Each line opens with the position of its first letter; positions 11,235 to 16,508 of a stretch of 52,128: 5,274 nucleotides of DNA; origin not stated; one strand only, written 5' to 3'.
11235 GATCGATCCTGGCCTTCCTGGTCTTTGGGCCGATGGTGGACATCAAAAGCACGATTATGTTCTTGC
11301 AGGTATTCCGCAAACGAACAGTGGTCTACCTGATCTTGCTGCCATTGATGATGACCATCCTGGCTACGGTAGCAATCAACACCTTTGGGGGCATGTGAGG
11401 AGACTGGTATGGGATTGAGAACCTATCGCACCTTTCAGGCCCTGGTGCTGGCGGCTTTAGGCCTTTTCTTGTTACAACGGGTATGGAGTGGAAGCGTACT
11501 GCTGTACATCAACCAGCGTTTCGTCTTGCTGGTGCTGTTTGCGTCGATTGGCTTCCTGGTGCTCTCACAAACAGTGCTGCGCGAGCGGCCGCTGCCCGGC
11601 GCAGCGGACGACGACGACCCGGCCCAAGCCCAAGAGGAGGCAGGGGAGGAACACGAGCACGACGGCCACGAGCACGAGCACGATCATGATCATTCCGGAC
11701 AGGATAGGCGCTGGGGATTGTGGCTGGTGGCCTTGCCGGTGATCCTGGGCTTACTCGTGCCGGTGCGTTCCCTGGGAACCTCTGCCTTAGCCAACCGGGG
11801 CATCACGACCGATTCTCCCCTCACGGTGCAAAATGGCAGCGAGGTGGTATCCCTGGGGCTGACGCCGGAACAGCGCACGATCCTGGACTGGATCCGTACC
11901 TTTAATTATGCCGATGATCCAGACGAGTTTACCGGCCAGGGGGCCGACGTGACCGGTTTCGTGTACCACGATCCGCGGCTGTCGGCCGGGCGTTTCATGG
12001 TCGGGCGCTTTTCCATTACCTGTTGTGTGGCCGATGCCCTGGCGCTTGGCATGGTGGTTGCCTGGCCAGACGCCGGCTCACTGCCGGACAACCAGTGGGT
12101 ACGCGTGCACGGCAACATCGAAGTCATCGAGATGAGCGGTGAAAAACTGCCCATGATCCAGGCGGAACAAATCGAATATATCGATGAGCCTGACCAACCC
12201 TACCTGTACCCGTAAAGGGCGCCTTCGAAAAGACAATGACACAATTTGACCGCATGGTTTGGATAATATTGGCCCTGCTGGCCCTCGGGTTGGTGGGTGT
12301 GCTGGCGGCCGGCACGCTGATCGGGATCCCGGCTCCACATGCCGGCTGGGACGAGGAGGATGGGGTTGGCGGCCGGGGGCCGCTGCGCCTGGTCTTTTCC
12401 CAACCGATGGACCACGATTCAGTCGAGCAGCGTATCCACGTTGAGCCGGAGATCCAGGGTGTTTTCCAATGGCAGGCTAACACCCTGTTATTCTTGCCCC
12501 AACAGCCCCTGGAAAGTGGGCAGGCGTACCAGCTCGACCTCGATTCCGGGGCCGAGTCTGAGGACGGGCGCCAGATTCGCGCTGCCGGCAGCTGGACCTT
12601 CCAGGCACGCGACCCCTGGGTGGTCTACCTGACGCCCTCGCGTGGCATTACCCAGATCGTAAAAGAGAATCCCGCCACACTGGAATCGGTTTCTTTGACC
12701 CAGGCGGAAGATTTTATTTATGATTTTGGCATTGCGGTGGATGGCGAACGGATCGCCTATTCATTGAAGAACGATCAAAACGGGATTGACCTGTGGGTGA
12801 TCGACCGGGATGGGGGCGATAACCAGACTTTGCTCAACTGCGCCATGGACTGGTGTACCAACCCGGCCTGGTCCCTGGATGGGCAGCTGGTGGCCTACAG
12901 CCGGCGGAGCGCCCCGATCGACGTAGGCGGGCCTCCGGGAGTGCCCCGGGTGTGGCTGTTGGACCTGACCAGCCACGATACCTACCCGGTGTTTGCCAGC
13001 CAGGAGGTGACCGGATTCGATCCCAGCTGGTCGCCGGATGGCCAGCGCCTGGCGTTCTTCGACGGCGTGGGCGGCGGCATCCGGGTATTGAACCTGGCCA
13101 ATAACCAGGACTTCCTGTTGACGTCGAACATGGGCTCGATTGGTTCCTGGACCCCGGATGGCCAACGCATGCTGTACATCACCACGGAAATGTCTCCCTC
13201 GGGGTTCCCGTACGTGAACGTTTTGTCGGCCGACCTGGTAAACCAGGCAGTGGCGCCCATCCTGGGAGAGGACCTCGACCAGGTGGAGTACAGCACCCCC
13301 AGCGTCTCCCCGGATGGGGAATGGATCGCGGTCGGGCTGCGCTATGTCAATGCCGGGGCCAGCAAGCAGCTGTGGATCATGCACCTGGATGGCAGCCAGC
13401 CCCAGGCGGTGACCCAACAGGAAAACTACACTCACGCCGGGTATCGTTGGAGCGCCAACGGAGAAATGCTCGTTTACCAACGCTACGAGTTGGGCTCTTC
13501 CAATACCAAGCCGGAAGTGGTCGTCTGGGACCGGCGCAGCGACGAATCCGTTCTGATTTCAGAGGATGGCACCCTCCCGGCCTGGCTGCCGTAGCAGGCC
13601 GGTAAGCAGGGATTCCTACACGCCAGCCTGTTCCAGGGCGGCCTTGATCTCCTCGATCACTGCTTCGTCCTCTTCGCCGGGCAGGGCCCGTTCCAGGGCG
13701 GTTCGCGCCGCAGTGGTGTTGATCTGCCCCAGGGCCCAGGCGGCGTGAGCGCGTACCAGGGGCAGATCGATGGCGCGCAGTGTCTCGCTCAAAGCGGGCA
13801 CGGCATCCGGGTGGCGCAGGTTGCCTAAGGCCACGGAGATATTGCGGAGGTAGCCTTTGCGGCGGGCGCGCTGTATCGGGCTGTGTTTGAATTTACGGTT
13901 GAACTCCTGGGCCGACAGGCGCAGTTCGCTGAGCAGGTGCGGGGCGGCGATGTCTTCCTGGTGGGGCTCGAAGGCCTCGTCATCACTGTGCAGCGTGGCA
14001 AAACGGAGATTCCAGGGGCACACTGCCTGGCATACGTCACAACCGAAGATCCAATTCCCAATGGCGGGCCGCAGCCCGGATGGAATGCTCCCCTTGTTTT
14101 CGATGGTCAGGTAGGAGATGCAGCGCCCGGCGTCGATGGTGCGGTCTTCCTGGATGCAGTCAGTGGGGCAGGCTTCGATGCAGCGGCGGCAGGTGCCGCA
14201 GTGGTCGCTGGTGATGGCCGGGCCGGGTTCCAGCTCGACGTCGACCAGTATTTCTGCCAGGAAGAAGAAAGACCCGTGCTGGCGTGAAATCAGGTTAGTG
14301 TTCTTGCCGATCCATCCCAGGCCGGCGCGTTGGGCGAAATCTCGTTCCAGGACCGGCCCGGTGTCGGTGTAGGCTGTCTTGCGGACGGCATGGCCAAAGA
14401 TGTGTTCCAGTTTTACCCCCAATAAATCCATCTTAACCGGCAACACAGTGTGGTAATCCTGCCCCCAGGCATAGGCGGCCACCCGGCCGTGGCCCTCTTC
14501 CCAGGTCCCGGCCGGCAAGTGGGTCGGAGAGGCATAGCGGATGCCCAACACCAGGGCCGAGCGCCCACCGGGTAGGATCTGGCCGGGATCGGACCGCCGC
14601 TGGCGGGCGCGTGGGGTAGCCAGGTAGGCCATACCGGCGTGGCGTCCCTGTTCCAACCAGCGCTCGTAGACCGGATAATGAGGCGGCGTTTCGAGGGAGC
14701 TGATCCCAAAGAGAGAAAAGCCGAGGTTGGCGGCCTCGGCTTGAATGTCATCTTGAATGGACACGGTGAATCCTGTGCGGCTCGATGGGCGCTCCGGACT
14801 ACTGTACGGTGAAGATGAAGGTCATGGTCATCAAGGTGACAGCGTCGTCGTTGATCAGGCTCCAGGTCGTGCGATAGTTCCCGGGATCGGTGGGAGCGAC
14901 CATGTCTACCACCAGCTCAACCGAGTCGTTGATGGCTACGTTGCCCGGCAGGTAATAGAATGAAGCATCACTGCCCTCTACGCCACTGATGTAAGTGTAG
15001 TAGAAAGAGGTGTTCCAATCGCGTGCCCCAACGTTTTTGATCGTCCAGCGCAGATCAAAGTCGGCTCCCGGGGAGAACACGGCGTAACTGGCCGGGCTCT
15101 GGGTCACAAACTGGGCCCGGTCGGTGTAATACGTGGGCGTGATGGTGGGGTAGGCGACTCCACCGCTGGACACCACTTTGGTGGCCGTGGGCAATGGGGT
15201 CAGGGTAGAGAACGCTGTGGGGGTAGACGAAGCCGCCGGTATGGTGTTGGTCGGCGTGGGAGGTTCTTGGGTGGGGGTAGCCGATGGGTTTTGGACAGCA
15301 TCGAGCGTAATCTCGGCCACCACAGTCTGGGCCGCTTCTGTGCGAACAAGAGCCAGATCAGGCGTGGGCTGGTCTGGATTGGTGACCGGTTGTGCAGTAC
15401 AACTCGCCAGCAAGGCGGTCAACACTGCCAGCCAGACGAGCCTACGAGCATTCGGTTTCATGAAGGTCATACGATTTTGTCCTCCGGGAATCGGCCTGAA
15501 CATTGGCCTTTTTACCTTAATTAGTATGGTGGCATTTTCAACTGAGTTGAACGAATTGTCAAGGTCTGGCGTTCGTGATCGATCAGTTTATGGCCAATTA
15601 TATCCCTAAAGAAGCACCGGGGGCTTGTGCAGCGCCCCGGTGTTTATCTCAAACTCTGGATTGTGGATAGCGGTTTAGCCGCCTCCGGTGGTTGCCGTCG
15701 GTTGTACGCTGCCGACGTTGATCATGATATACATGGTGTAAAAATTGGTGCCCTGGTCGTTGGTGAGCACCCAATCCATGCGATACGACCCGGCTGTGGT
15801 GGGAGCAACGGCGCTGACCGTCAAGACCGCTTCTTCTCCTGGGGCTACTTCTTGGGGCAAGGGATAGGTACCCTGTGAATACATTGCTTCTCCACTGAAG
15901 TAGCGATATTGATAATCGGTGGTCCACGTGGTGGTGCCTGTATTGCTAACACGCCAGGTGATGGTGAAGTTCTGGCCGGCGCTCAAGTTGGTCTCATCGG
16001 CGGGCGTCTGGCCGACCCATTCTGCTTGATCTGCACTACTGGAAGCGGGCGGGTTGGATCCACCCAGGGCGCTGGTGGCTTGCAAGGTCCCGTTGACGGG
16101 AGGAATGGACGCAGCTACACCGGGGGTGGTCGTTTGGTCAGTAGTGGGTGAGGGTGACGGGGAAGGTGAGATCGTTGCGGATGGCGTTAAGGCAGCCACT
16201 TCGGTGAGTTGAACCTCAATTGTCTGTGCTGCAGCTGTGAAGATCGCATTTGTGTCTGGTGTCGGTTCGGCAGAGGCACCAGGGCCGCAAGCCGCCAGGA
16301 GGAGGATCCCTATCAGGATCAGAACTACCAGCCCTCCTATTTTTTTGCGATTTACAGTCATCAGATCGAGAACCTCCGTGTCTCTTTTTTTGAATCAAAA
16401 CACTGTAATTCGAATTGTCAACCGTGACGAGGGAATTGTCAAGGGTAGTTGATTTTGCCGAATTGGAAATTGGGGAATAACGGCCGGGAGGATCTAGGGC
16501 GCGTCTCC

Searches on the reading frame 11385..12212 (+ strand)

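Call 65: search_protein_families(library=pfam, proteins=[window:11385-12212:+], max_evalue=0.00001)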
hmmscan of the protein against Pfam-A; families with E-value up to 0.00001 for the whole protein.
window:11385-12212:+ (276 aa): 2 families
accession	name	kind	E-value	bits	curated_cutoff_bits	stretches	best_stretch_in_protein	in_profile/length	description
PF21537.2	DUF1980_C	-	9.5e-29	100.3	25.9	1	177-276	40-141/141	DUF1980 C-terminal domain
PF09323.15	DUF1980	-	1.4e-12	48.4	25.9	1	17-140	1-109/110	DUF1980 N-terminal domain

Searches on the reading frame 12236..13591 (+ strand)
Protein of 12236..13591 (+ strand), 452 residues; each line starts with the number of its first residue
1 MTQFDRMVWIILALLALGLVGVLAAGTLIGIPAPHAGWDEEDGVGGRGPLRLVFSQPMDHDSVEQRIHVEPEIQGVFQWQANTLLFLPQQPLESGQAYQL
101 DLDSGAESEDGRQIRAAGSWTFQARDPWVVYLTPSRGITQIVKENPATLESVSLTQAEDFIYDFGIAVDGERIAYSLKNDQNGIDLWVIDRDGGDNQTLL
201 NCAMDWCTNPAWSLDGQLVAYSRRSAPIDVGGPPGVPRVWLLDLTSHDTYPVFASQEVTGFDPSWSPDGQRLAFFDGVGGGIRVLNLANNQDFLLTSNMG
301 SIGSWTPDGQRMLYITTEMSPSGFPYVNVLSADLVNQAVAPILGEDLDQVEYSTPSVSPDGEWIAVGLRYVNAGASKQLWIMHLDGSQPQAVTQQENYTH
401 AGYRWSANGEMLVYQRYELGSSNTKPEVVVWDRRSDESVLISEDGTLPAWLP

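Call 65: search_protein_families(library=pfam, proteins=[window:12236-13591:+], max_evalue=0.00001)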
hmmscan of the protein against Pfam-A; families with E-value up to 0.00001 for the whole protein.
window:12236-13591:+ (452 aa): 2 families
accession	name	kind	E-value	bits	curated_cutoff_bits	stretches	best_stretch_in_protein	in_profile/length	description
PF07676.18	PD40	-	3.6e-14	52.7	20.9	0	261-275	12-26/38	WD40-like Beta Propeller Repeat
PF13205.12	Big_5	-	7.5e-06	27.1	23.6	0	43-123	18-104/105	Bacterial Ig-like domain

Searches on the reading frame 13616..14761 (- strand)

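Call 65: search_protein_families(library=pfam, proteins=[window:13616-14761:-], max_evalue=0.00001)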
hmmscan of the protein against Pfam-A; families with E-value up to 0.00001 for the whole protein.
window:13616-14761:- (381 aa): 4 families
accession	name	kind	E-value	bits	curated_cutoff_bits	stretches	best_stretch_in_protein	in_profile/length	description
PF13484.11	Fer4_16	-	6.6e-22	78.5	30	1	187-251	1-66/66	4Fe-4S double cluster binding domain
PF08331.15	QueG_DUF1730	-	1.5e-13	50.9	25.1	1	56-134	1-77/77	Epoxyqueuosine reductase QueG, DUF1730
PF13646.12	HEAT_2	-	4.5e-10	40.1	27.7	1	311-376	23-87/88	HEAT repeats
PF03130.22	HEAT_PBS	-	4.3e-08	33.3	20.9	0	336-360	1-25/27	PBS lyase HEAT-like repeat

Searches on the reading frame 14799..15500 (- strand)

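Call 65: search_protein_families(library=pfam, proteins=[window:14799-15500:-], max_evalue=0.00001)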
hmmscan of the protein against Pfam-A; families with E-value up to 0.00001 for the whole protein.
window:14799-15500:- (233 aa): 1 family
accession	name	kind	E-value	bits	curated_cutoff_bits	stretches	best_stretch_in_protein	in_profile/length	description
PF16158.11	N_BRCA1_IG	-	1.2e-11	45.5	28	1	141-222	7-97/108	Ig-like domain from next to BRCA1 gene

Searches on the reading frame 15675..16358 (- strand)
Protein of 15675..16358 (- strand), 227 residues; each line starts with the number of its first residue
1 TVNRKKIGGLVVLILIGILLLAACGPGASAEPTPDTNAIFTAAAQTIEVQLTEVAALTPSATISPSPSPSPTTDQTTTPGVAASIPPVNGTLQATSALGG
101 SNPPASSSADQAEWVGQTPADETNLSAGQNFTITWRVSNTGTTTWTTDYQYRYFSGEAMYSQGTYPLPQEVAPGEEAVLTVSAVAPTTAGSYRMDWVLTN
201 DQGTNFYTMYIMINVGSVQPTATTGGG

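Call 65: search_protein_families(library=pfam, proteins=[window:15675-16358:-], max_evalue=0.00001)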
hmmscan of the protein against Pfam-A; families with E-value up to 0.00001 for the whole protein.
window:15675-16358:- (227 aa): 1 family
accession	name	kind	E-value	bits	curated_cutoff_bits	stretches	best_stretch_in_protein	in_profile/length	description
PF16158.11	N_BRCA1_IG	-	1.5e-19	71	28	1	120-215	3-108/108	Ig-like domain from next to BRCA1 gene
